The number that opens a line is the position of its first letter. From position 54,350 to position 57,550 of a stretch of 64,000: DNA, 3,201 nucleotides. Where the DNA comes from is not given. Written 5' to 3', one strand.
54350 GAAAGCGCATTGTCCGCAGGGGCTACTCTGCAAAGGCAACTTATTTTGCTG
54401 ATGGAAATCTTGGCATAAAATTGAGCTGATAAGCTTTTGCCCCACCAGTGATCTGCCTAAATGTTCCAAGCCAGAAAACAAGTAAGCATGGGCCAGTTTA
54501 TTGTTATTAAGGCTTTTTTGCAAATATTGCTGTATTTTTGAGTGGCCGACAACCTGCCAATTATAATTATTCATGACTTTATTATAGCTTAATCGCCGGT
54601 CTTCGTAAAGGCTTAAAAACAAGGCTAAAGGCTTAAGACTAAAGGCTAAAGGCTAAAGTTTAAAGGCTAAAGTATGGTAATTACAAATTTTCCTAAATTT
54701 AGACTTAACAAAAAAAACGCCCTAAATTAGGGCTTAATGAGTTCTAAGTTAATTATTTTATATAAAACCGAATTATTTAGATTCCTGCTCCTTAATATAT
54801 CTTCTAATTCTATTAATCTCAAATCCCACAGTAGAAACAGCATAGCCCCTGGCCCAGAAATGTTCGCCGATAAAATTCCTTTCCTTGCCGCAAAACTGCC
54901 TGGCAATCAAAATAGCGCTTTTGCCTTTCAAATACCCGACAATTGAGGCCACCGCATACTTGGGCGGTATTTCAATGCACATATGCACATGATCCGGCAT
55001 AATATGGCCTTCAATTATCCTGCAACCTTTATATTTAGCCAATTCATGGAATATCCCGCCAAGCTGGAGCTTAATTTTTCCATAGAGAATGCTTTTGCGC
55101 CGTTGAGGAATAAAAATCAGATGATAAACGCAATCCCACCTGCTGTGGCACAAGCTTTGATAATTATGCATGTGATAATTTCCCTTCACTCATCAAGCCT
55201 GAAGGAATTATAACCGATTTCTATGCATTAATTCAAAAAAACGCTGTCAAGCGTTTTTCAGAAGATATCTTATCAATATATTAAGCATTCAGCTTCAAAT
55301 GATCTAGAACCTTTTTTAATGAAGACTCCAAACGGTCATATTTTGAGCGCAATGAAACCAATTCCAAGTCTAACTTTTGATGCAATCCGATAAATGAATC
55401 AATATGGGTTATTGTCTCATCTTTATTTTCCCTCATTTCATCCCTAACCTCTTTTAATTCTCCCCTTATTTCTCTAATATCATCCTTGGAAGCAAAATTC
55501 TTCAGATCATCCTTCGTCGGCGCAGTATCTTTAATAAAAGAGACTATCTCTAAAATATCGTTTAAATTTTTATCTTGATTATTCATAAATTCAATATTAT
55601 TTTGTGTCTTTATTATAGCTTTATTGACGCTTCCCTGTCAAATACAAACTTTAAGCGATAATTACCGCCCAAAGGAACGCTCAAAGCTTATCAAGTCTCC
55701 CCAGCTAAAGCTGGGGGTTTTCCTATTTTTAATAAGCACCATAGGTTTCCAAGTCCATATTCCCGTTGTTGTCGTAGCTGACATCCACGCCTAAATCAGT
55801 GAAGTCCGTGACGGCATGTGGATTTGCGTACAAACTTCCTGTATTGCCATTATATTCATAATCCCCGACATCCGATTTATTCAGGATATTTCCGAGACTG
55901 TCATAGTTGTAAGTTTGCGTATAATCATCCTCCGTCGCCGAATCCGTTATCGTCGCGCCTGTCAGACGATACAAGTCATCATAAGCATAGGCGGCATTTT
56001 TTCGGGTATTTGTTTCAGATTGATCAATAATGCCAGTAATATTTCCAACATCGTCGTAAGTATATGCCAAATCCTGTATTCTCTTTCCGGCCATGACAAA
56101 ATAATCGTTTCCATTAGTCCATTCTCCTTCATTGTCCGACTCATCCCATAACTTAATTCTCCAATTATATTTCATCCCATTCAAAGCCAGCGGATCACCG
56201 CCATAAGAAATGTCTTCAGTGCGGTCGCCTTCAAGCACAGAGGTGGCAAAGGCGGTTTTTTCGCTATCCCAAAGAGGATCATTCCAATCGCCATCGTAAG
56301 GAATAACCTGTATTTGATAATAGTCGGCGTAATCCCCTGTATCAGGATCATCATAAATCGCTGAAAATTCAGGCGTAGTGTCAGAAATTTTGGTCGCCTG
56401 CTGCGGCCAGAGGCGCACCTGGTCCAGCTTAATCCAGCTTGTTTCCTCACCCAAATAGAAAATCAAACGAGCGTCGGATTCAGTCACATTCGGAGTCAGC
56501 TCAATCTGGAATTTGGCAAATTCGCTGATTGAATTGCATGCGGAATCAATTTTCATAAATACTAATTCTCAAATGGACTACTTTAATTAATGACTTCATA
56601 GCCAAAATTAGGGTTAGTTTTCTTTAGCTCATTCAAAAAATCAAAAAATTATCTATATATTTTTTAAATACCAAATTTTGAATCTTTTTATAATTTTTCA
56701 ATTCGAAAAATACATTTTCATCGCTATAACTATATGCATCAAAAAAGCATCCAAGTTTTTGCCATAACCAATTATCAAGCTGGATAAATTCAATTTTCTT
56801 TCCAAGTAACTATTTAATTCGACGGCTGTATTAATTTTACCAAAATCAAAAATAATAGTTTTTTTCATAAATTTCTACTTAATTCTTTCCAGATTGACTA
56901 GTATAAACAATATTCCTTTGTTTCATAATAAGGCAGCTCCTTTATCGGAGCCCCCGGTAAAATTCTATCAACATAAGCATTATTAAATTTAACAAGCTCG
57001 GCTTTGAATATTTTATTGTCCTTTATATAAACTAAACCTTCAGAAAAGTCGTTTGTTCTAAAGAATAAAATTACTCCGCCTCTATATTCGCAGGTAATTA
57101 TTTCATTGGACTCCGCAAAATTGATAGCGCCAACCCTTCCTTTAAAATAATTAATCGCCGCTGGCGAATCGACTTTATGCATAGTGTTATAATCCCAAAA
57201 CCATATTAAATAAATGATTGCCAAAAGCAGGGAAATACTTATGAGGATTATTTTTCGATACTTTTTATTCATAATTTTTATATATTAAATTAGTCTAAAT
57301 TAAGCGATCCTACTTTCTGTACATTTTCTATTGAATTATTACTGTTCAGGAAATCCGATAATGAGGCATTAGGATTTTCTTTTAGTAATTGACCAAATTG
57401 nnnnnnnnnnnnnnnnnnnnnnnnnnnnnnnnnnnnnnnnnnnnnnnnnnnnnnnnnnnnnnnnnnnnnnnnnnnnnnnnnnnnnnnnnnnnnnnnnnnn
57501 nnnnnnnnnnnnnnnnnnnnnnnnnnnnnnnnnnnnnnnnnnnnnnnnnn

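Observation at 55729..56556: Orphan internal toxin-gene fragment duplicated ~2 kb downstream (recombination cassette or decayed paralog)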

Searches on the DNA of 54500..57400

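Call 30: search_rna_families(source=window, start=54500, end=57400, threshold=evalue, max_evalue=1)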
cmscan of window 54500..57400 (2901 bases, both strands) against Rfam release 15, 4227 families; matches with E-value up to 1: 0.
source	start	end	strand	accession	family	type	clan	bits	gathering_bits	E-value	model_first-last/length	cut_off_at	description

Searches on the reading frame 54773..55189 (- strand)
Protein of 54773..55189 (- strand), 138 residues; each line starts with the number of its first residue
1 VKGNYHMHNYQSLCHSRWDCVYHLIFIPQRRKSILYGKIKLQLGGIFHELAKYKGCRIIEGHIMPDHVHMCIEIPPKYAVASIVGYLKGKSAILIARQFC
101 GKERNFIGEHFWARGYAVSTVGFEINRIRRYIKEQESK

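Call 10: search_protein_families(library=pfam, proteins=[window:54773-55189:-], max_evalue=0.01)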
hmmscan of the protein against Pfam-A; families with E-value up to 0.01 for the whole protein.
window:54773-55189:- (138 aa): 1 family
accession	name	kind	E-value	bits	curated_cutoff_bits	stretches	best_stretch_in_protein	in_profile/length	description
PF01797.21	Y1_Tnp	-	4.6e-35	120.8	23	1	17-135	2-121/121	Transposase IS200 like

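Call 39: find_homologous_proteins(query=window:54773-55189:-, max_evalue=1e-40)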
Query window:54773-55189:- (138 aa): 5971 proteins with E <= 1e-40 among 8000 candidates; the best 120 are listed.
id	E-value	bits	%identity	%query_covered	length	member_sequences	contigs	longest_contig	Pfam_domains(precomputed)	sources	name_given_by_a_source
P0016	6.4e-86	304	100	96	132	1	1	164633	PF01797.22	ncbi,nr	ncbi:MAG: IS200/IS605 family transposase [Candidatus Parcubacteria bacterium]|nr:IS200/IS605 family 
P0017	1.7e-72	260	85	95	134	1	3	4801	PF01797.22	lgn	-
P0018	3.2e-70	253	81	93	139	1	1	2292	PF01797.22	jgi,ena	-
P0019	4.8e-70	252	78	96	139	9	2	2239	PF01797.22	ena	-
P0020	1.0e-66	241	78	94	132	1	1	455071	PF01797.22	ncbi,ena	-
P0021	1.3e-66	241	75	95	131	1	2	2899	PF01797.22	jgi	jgi:putative transposase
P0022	8.7e-65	235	73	93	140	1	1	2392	PF01797.22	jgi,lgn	jgi:putative transposase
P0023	2.2e-64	234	73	95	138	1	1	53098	PF01797.22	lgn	-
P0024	3.0e-64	233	72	93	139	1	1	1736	PF01797.22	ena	-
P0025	5.2e-64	232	74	92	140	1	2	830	PF01797.22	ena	-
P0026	7.9e-64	232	71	93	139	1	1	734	PF01797.22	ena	-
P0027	8.5e-64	232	72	95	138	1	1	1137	PF01797.22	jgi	jgi:putative transposase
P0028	1.3e-63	231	73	93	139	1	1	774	PF01797.22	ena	-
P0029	1.3e-63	231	70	94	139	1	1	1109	PF01797.22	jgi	jgi:putative transposase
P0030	1.3e-63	231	71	99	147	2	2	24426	PF01797.22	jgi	jgi:putative transposase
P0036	3.2e-63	230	72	94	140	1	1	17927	PF01797.22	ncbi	-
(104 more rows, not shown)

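Call 40: find_encoding_contigs(protein=P0017, flank=5000, max_places=4)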
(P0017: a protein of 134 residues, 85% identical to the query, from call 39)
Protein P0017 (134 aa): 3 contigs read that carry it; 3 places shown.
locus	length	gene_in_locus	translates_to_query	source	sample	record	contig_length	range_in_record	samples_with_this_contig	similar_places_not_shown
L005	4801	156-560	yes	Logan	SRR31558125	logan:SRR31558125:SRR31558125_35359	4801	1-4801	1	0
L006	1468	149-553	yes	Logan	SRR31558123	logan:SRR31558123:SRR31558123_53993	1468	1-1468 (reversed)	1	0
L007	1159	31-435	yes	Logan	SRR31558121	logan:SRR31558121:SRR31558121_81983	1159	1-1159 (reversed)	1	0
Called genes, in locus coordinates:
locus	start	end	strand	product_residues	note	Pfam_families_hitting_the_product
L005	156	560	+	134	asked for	PF01797:Y1_Tnp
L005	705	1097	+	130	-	-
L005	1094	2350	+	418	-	PF00587:tRNA-synt_2b, PF03129:HGTP_anticodon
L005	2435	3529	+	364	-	PF00022:Actin (faint), PF06723:MreB_Mbl, PF00012:HSP70, PF14450:FtsA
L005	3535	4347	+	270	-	PF04085:MreC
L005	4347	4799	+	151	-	?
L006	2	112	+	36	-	?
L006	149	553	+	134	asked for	PF01797:Y1_Tnp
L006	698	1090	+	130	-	-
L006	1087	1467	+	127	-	?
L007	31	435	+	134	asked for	PF01797:Y1_Tnp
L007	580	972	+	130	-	-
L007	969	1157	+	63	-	?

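Call 41: find_encoding_contigs(protein=P0018, flank=5000, max_places=3)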
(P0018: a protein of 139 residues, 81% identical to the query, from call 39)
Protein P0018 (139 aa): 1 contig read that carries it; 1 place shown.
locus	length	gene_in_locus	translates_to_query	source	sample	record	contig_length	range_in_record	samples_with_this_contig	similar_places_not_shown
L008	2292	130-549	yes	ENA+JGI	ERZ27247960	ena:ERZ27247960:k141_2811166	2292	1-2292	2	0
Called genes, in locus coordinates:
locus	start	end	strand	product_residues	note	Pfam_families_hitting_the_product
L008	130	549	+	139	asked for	PF01797:Y1_Tnp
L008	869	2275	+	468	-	PF28494:GlyRS_ins_1 (faint), PF00587:tRNA-synt_2b, PF03129:HGTP_anticodon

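Call 42: find_encoding_contigs(protein=P0019, flank=5000, max_places=3)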
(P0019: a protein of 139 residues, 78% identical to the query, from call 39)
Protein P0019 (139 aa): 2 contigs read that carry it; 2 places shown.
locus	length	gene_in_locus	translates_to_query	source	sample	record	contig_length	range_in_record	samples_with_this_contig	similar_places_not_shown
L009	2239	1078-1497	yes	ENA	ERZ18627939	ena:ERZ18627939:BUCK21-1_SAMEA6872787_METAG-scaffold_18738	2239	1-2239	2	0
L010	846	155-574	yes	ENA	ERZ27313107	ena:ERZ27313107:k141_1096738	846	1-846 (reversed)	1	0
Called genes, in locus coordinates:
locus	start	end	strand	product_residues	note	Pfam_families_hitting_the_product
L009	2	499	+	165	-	?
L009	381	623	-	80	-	-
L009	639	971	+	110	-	-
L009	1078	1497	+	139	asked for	PF01797:Y1_Tnp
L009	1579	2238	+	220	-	?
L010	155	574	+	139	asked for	PF01797:Y1_Tnp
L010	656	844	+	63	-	?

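Call 51: search_protein_families(library=ncbifam, proteins=[window:54773-55189:-], max_evalue=0.01)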
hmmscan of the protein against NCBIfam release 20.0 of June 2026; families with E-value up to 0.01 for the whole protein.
window:54773-55189:- (138 aa): 2 families
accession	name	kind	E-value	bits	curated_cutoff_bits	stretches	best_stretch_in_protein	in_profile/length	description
NF033573.1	transpos_IS200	equivalog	1.4e-38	132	55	1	10-134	1-126/126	IS200/IS605 family transposase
NF047646.1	REP_Tyr_transpos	equivalog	4e-07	30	80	1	29-120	20-113/146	REP-associated tyrosine transposase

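Call 57: find_encoding_contigs(protein=P0021, flank=4000, max_places=3)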
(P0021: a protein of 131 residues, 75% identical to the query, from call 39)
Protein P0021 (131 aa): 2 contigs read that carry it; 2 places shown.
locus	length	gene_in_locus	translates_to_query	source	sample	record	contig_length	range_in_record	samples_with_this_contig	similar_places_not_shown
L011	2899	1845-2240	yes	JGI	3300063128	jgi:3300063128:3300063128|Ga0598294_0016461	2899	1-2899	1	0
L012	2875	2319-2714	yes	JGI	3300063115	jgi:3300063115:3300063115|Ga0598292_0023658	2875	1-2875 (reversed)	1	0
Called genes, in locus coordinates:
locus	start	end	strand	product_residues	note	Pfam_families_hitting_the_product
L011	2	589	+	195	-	?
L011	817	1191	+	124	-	-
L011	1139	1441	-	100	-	-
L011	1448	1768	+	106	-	-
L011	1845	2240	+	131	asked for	PF01797:Y1_Tnp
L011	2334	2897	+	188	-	?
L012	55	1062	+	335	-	PF06723:MreB_Mbl, PF00022:Actin (weak), PF00012:HSP70, PF14450:FtsA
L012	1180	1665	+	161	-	-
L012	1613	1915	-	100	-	-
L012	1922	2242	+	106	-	-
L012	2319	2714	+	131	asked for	PF01797:Y1_Tnp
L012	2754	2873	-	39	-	?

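Call 58: find_encoding_contigs(protein=P0023, flank=8000, max_places=2)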
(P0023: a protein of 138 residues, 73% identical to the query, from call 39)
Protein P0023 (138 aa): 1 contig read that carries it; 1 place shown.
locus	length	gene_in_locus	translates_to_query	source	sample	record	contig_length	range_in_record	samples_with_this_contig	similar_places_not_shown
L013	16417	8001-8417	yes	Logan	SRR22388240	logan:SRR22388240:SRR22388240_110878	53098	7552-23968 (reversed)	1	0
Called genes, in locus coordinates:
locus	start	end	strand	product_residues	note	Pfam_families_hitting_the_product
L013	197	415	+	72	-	PF12728:HTH_17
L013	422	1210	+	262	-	-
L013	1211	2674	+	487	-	PF07669:Eco57I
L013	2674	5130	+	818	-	PF04851:ResIII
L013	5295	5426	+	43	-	-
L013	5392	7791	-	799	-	-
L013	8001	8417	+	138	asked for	PF01797:Y1_Tnp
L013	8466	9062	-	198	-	PF25794:SACS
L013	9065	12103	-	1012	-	PF00176:SNF2-rel_dom, PF04851:ResIII, PF16203:ERCC3_RAD25_C (weak), PF00271:Helicase_C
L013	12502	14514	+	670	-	PF11074:DUF2779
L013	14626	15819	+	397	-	PF05990:DUF900 (faint), PF05057:DUF676, PF02089:Palm_thioest (weak)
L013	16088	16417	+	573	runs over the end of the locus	PF13749:HATPase_c_4 (weak)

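Call 59: find_encoding_contigs(protein=P0036, flank=8000, max_places=2)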
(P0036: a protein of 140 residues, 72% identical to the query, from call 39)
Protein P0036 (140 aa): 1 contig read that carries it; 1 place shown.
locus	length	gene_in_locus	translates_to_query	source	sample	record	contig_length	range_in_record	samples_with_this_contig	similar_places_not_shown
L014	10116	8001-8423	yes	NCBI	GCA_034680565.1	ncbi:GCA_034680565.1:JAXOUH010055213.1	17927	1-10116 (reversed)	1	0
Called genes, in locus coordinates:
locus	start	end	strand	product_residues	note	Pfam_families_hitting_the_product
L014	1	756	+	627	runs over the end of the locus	PF13476:AAA_23 (faint)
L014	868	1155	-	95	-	-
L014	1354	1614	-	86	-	-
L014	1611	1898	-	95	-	-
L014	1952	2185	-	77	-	-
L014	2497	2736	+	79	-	PF12728:HTH_17 (weak)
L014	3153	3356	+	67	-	-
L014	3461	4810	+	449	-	PF01966:HD, PF13286:HD_assoc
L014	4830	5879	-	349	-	PF00589:Phage_integrase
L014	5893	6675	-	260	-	-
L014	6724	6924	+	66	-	PF12728:HTH_17 (weak)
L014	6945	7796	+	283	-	PF01446:Rep_1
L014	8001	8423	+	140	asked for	PF01797:Y1_Tnp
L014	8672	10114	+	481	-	?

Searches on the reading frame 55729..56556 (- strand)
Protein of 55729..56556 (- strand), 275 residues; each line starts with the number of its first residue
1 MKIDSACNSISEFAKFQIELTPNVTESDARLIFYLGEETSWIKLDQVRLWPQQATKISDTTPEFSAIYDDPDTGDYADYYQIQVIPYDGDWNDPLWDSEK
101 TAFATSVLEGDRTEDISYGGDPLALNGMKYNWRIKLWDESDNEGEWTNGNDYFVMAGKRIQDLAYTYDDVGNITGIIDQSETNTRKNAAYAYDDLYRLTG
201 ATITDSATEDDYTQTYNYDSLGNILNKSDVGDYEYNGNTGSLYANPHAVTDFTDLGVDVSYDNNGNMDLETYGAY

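Call 10: search_protein_families(library=pfam, proteins=[window:55729-56556:-], max_evalue=0.01)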
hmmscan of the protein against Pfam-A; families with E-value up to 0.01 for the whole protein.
window:55729-56556:- (275 aa): 2 families
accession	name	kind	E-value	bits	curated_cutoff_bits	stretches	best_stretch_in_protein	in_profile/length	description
PF25788.1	Ig_Rha78A_N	-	8.4e-07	29.6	27.4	1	54-148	12-95/105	Rha78A-like, N-terminal immunoglobulin domain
PF05593.20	RHS_repeat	-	0.0062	17.4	22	1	167-205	1-35/38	RHS Repeat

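Call 11: find_encoding_contigs(protein=window:55729-56556:-, flank=10000, max_places=10)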
Protein window:55729-56556:- (275 aa): no gene with exactly this product is on record in the collection.

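Call 12: find_homologous_proteins(query=window:55729-56556:-, max_evalue=0.00001)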
Query window:55729-56556:- (275 aa): 15 proteins with E <= 0.00001 among 429 candidates.
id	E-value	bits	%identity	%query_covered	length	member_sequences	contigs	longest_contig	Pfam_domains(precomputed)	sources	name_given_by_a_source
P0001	4.4e-182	622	100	100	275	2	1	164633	PF25788.3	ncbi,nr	ncbi:MAG: hypothetical protein NTZ49_02475 [Candidatus Parcubacteria bacterium]|nr:hypothetical prot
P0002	6.1e-85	303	71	72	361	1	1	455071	-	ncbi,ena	-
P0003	3.9e-48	183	46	87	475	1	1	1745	PF05593.20,PF25788.3,PF25023.2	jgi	jgi:RHS repeat-associated protein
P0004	3.1e-45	173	43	91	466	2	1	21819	PF25788.3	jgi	jgi:YD repeat-containing protein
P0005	5.6e-27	113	37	77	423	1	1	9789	PF05593.20,PF25788.3,PF25023.2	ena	-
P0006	2.1e-26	111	60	39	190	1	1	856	PF05593.20,PF25023.2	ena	-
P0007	1.3e-23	102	57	39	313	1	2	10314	PF05593.20,PF25023.2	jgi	jgi:hypothetical protein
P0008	2.6e-20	91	48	42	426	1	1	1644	PF05593.20,PF25023.2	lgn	-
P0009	3.6e-20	91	58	37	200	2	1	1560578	PF05593.20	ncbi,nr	ncbi:hypothetical protein IPN35_04875 [Candidatus Peregrinibacteria bacterium]|nr:MAG: hypothetical 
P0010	1.2e-18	86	48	35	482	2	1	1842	PF25788.3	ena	-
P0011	6.0e-14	71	54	33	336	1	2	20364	PF05593.20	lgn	-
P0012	1.6e-8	53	51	28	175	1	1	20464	PF05593.20,PF25023.2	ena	-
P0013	2.2e-8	52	53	28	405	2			PF05593.20,PF25023.2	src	-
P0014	6.9e-8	51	44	34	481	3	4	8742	PF05593.20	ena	-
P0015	1.1e-7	50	55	24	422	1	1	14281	-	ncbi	ncbi:MAG: RHS repeat domain-containing protein [Candidatus Altimarinota bacterium]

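Call 13: find_related_loci(query=window:55729-56556:-, collection=genome_contigs, flank=10000)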
Query window:55729-56556:- (275 aa) in genome_contigs; peptide patterns used: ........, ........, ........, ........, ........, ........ (x = any residue, [..] = any of these).
36 stretches matched a pattern; 3 encode a relative of the query (tblastn E <= 1e-3); 3 distinct loci.
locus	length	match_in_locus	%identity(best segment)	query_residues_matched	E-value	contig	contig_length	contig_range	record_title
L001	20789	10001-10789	73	13-275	3e-129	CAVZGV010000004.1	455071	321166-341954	MAG: Candidatus Falkowbacteria bacterium isolate MFD04716.bin.1.162 genome assembly, contig: contig_24681, whole genome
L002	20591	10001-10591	71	79-275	4e-91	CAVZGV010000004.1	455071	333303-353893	MAG: Candidatus Falkowbacteria bacterium isolate MFD04716.bin.1.162 genome assembly, contig: contig_24681, whole genome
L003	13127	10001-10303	37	160-268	5e-10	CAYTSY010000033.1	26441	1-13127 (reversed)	MAG TPA_asm: uncultured Desulfobacteraceae bacterium isolate binchicken_co232_234 genome assembly, contig: NODE_3325_len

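Call 25: find_related_loci(query=window:55729-56556:-, collection=metagenome_contigs, flank=10000)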
Query window:55729-56556:- (275 aa) in metagenome_contigs; peptide patterns used: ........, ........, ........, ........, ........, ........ (x = any residue, [..] = any of these).
48 stretches matched a pattern; 1 encode a relative of the query (tblastn E <= 1e-3); 1 distinct loci.
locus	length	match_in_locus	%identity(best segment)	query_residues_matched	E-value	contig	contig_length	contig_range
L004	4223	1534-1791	81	80-165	1e-45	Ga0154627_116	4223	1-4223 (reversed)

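Call 46: find_encoding_contigs(protein=P0004, flank=10000, max_places=2)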
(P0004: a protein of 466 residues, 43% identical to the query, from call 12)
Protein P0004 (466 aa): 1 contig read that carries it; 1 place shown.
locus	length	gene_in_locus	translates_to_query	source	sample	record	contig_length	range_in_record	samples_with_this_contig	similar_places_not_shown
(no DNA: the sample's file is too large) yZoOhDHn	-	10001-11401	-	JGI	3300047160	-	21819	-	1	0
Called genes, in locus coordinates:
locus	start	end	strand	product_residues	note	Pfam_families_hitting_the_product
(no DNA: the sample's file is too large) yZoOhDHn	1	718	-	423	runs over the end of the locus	-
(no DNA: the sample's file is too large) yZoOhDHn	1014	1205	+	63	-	-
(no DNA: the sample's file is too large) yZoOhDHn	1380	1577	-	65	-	PF12728:HTH_17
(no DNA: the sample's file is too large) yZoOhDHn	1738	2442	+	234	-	-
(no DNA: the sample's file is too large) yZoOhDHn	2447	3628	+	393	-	PF14659:Phage_int_SAM_3 (weak), PF00589:Phage_integrase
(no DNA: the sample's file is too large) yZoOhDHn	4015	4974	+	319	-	PF00589:Phage_integrase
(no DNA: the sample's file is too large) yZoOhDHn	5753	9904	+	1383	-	PF13517:FG-GAP_3 (faint), PF05593:RHS_repeat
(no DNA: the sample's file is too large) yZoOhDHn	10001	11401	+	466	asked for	PF25788:Ig_Rha78A_N (weak)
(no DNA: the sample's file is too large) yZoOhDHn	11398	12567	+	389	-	-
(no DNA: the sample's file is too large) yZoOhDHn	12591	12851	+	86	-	-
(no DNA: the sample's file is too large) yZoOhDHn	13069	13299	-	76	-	-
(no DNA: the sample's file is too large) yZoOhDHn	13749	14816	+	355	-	PF08308:PEGA (weak), PF13620:CarboxypepD_reg (faint), PF13715:CarbopepD_reg_2 (faint), PF20608:Phage_tube_C (faint), PF08308:PEGA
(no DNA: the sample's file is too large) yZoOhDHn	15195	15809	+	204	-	-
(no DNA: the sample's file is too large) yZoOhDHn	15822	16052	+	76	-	-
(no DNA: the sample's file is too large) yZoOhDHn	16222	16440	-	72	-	-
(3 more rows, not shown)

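Call 51: search_protein_families(library=ncbifam, proteins=[window:55729-56556:-], max_evalue=0.01)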
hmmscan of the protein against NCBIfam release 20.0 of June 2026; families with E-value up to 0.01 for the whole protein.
window:55729-56556:- (275 aa): 2 families
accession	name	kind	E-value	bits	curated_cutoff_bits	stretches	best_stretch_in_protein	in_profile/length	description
NF041572.1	rhamnosid_Flavobac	equivalog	7e-05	21.1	1800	1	53-152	36-130/946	alpha-L-rhamnosidase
TIGR01643.1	YD_repeat_2x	repeat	0.0058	17.1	15.8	0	167-206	1-36/42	YD repeat-containing protein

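Call 71: search_protein_families(library=pfam, proteins=[L002:330-2018:+, L002:5037-6368:+, L002:7939-9633:+, L002:9983-11068:+, L002:3012-4841:+, L004:48-938:+], max_evalue=0.001)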
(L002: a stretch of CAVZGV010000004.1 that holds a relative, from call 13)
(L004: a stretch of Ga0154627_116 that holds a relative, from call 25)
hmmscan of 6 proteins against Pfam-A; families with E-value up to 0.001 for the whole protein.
L002:330-2018:+ (562 aa): 2 families
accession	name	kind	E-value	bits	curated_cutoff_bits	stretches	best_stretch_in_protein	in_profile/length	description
PF15649.12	Tox-REase-7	-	5.7e-13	49.4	25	1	466-546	3-84/84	Restriction endonuclease fold toxin 7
PF05593.20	RHS_repeat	-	5.3e-05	24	22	0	45-83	1-35/38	RHS Repeat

L002:5037-6368:+ (443 aa): 0 families

L002:7939-9633:+ (564 aa): 1 family
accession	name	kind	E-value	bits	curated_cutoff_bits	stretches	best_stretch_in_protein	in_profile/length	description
PF01464.25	SLT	-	2.3e-08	34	21.3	1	419-523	3-101/117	Transglycosylase SLT domain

L002:9983-11068:+ (361 aa): 2 families
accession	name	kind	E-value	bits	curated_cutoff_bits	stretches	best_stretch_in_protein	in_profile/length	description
PF05593.20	RHS_repeat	-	2.7e-05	24.9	22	0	95-133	1-35/38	RHS Repeat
PF25788.1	Ig_Rha78A_N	-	0.00029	21.5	27.4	0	7-77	37-96/105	Rha78A-like, N-terminal immunoglobulin domain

L002:3012-4841:+ (609 aa): 3 families
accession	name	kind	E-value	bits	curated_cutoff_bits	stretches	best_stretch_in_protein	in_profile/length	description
PF02018.23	CBM_4_9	-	7.6e-29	101.2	25.9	2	324-454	4-132/136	Carbohydrate binding domain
PF22637.2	CBM_4_9_1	-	3.2e-05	24.6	27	0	222-316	54-148/148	BppA domain 1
PF25788.1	Ig_Rha78A_N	-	5.4e-05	23.8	27.4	1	477-566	18-96/105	Rha78A-like, N-terminal immunoglobulin domain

L004:48-938:+ (296 aa): 0 families
